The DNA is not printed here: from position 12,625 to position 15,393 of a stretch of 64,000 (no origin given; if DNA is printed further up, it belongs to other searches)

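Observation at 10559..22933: A lipoyl-E2 and a fused E1 alpha-beta dehydrogenase lead a nine-gene sugar-phosphate operon under a divergent GntR regulator, with no E3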

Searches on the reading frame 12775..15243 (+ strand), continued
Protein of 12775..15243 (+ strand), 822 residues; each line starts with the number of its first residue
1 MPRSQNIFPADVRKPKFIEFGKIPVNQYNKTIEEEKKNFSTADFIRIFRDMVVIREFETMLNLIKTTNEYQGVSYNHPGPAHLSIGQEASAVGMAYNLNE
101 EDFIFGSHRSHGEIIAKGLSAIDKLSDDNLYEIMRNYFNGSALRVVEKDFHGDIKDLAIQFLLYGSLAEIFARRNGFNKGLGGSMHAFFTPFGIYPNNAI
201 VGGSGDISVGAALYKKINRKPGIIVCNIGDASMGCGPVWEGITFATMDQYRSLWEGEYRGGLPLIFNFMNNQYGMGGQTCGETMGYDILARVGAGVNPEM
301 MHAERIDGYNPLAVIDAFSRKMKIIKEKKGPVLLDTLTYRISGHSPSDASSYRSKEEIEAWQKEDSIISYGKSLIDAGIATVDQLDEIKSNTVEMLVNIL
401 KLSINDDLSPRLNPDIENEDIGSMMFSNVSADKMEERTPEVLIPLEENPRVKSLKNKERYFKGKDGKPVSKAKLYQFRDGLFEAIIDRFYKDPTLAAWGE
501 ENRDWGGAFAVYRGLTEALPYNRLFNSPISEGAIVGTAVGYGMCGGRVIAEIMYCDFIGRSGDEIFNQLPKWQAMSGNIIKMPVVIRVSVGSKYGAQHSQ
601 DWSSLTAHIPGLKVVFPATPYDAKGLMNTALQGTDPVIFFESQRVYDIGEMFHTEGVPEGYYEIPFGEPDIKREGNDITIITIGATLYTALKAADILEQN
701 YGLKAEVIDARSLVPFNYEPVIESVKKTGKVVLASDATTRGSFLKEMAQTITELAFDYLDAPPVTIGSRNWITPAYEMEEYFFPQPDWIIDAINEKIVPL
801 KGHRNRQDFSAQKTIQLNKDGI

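Call 66: search_protein_families(library=ncbifam, proteins=[L045:6409-7836:-, L058:13-1503:-, L058:1513-2331:-, L065:7144-8340:+, L065:8343-9563:+, L083:12528-13484:+, L083:7830-8675:-, L083:11825-12523:+, L084:10366-11841:-, L057:1031-2386:+], max_evalue=1e-15)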
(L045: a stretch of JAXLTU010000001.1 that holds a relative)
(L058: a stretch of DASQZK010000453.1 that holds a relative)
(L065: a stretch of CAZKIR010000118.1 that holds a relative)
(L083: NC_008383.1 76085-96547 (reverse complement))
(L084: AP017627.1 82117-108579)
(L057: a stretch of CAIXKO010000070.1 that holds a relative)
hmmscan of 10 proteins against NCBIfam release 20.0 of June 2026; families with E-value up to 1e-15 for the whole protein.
L045:6409-7836:- (475 aa): 9 families
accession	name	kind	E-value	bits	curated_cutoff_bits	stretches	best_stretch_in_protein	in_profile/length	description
TIGR02628.1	fuculo_kin_coli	equivalog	3.5e-149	497.7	470.9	1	10-472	2-463/465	L-fuculokinase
TIGR01312.1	XylB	equivalog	1.4e-50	172.3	380.25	1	15-471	4-459/481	xylulokinase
TIGR02627.1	rhamnulo_kin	equivalog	1.3e-37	129.5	527.95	1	52-445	43-429/454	rhamnulokinase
NF008187.0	PRK10939.1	equivalog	1.2e-35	123.1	528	1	12-465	7-473/521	autoinducer-2 kinase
NF007925.0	PRK10640.1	equivalog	5.3e-31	107.6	639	1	52-442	49-432/489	rhamnulokinase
NF011601.0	PRK15027.1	equivalog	1.2e-27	96.4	912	1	13-454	4-439/484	xylulokinase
TIGR01311.1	glycerol_kin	equivalog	1.7e-26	92.6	590.35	1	12-473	4-472/496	glycerol kinase GlpK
NF000756.0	PRK00047.1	subfamily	3.1e-24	85.1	498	1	11-465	7-466/502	glycerol kinase GlpK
TIGR01314.1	gntK_FGGY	equivalog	2.2e-18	66.1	648.55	1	14-461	5-460/505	gluconokinase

L058:13-1503:- (496 aa): 6 families
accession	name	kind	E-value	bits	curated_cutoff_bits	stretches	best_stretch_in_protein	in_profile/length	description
TIGR02627.1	rhamnulo_kin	equivalog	1.6e-137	458.8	527.95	1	7-469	1-454/454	rhamnulokinase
NF007925.0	PRK10640.1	equivalog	9.3e-122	406.9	639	1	1-491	1-482/489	rhamnulokinase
TIGR02628.1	fuculo_kin_coli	equivalog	3e-36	125.4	470.9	1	7-287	4-283/465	L-fuculokinase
TIGR01312.1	XylB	equivalog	1.2e-23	83.4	380.25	0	116-271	110-265/481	xylulokinase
NF008187.0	PRK10939.1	equivalog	1.9e-16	59.8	528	0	5-250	5-252/521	autoinducer-2 kinase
TIGR01311.1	glycerol_kin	equivalog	7.6e-16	57.5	590.35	0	375-489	374-488/496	glycerol kinase GlpK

L058:1513-2331:- (272 aa): 3 families
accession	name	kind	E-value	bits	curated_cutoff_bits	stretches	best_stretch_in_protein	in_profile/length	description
NF002963.0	PRK03634.1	equivalog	6.3e-85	284.6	170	1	13-270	8-264/274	rhamnulose-1-phosphate aldolase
TIGR02624.1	rhamnu_1P_ald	equivalog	5.6e-58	196.4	400.95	1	17-270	12-262/270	rhamnulose-1-phosphate aldolase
NF043034.1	OxoTetrPhDc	equivalog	9.5e-20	71.3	250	0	128-266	74-205/205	3-oxo-tetronate 4-phosphate decarboxylase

L065:7144-8340:+ (398 aa): 0 families

L065:8343-9563:+ (406 aa): 9 families
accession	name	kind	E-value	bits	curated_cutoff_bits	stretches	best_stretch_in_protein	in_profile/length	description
NF002646.0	PRK02318.1-2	equivalog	5.5e-68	229.8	368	1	12-389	4-373/382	mannitol-1-phosphate 5-dehydrogenase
NF002650.0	PRK02318.2-2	equivalog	1.5e-61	208.6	359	1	12-388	4-372/388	mannitol-1-phosphate 5-dehydrogenase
NF002652.0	PRK02318.2-5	equivalog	9.4e-61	205.9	356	1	12-384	4-363/377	mannitol-1-phosphate 5-dehydrogenase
NF002647.0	PRK02318.1-3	equivalog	1.7e-60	205.3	357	1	12-385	5-369/384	mannitol-1-phosphate 5-dehydrogenase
NF002653.0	PRK02318.2-6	equivalog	6.4e-53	180.2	404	1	12-385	5-367/387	mannitol-1-phosphate 5-dehydrogenase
NF002648.0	PRK02318.1-4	equivalog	1.1e-52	179.6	719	1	12-385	4-367/382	mannitol-1-phosphate 5-dehydrogenase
NF002649.0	PRK02318.2-1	equivalog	1.5e-52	178.8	422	1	12-324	4-310/386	mannitol-1-phosphate 5-dehydrogenase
NF002651.0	PRK02318.2-4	equivalog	8.7e-36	123.8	269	1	12-338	7-308/368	mannitol-1-phosphate 5-dehydrogenase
NF002645.0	PRK02318.1-1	equivalog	3.2e-35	122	389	1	12-341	4-316/368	mannitol-1-phosphate 5-dehydrogenase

L083:12528-13484:+ (318 aa): 4 families
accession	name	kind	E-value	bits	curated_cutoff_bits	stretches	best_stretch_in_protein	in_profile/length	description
NF006957.1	PRK09434.1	equivalog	1.5e-39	136.3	450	1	2-270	4-270/302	fructokinase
TIGR04382.1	myo_inos_iolC_N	equivalog_domain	1.7e-26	93.2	300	1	27-267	32-276/309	5-dehydro-2-deoxygluconokinase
NF049991.1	TagKinase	equivalog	2.1e-19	69.5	420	1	33-262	45-277/321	tagatose kinase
TIGR02152.1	D_ribokin_bact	equivalog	5.1e-16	58.9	299.65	0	202-301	203-288/298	ribokinase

L083:7830-8675:- (281 aa): 2 families
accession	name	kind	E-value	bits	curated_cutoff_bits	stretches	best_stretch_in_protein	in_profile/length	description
NF051856.1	PsicseEpim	equivalog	1.2e-41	143.4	300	1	3-261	2-267/287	D-psicose 3-epimerase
NF041099.2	keto_glucon_epim_IolO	equivalog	7.6e-25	87.7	300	1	23-239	26-246/269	5-keto-L-gluconate epimerase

L083:11825-12523:+ (232 aa): 2 families
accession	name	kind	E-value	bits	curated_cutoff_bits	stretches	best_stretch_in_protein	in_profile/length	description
NF011457.0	PRK14875.1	equivalog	1.1e-44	152.9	307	1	2-225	147-371/372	acetoin dehydrogenase dihydrolipoyllysine-residue acetyltransferase subunit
NF051488.1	bifunc_PcaDC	exception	8.9e-20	71.1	390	1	3-225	28-252/375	bifunctional 3-oxoadipate enol-lactonase/4-carboxymuconolactone decarboxylase PcaDC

L084:10366-11841:- (491 aa): 10 families
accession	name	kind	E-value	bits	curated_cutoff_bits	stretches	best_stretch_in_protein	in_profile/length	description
TIGR01312.1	XylB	equivalog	8.9e-139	463.1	380.25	1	3-476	1-478/481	xylulokinase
NF011601.0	PRK15027.1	equivalog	5.7e-109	364.7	912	1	1-477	1-475/484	xylulokinase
TIGR01314.1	gntK_FGGY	equivalog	3.5e-48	164.4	648.55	1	3-474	3-486/505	gluconokinase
TIGR01311.1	glycerol_kin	equivalog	1.2e-39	136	590.35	1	4-440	5-451/496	glycerol kinase GlpK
NF000756.0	PRK00047.1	subfamily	9.1e-32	110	498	1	4-438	9-451/502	glycerol kinase GlpK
TIGR02628.1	fuculo_kin_coli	equivalog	2.1e-26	92.9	470.9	1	6-435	7-438/465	L-fuculokinase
NF008187.0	PRK10939.1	equivalog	7.8e-25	87.5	528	1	4-251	8-259/521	autoinducer-2 kinase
TIGR01315.1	5C_CHO_kinase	subfamily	5.7e-24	84.7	408.7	0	2-247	2-267/541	FGGY family pentulose kinase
NF003154.0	PRK04123.1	equivalog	1.3e-22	80.2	428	1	2-477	6-533/554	ribulokinase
TIGR01234.1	L-ribulokinase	equivalog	7.9e-17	61.2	583.25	1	209-476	243-525/536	ribulokinase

L057:1031-2386:+ (451 aa): 35 families (the best 25 are shown)
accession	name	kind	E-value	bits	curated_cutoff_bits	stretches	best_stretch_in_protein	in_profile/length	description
TIGR01350.1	lipoamide_DH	equivalog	7.3e-149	496.4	408.8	1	1-446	1-451/461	dihydrolipoyl dehydrogenase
TIGR02053.1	MerA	equivalog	6.7e-102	341.9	454.45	1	2-450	1-454/465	mercury(II) reductase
NF004945.0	PRK06292.2-3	equivalog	8e-100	334.9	494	1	2-442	4-445/457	dihydrolipoyl dehydrogenase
NF004991.0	PRK06370.1-3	subfamily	1.8e-98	330.3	620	1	1-445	35-483/509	FAD-containing oxidoreductase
NF004943.0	PRK06292.2-1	equivalog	4e-93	312.7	432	1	2-446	4-452/456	dihydrolipoyl dehydrogenase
NF004947.0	PRK06292.2-5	equivalog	1.2e-87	294.8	592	1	2-448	4-457/474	dihydrolipoyl dehydrogenase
NF003585.0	PRK05249.1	equivalog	1.3e-87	294.3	465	1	2-443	7-451/464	Si-specific NAD(P)(+) transhydrogenase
NF004776.0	PRK06116.1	equivalog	3.5e-86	290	480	1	2-440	5-444/450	glutathione-disulfide reductase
NF004992.0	PRK06370.1-4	equivalog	8.9e-85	284.8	629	1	2-443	5-449/459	FAD-containing oxidoreductase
NF005883.0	PRK07845.1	equivalog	1.8e-77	261.3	479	1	3-444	4-454/466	NAD(P)H-quinone dehydrogenase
NF004946.0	PRK06292.2-4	subfamily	1.9e-76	257.8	634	1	2-444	4-465/487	dihydrolipoyl dehydrogenase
TIGR01424.1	gluta_reduc_2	equivalog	3.9e-75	253.1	606.05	1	2-441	3-441/446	glutathione-disulfide reductase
NF005884.0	PRK07846.1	equivalog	4.1e-75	253.1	501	1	2-448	4-450/454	mycothione reductase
TIGR01421.1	gluta_reduc_1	equivalog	3.5e-74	250.6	556.15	1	2-442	3-446/450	glutathione-disulfide reductase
NF004944.0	PRK06292.2-2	equivalog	2.4e-70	237.4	619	1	2-445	4-448/460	dihydrolipoyl dehydrogenase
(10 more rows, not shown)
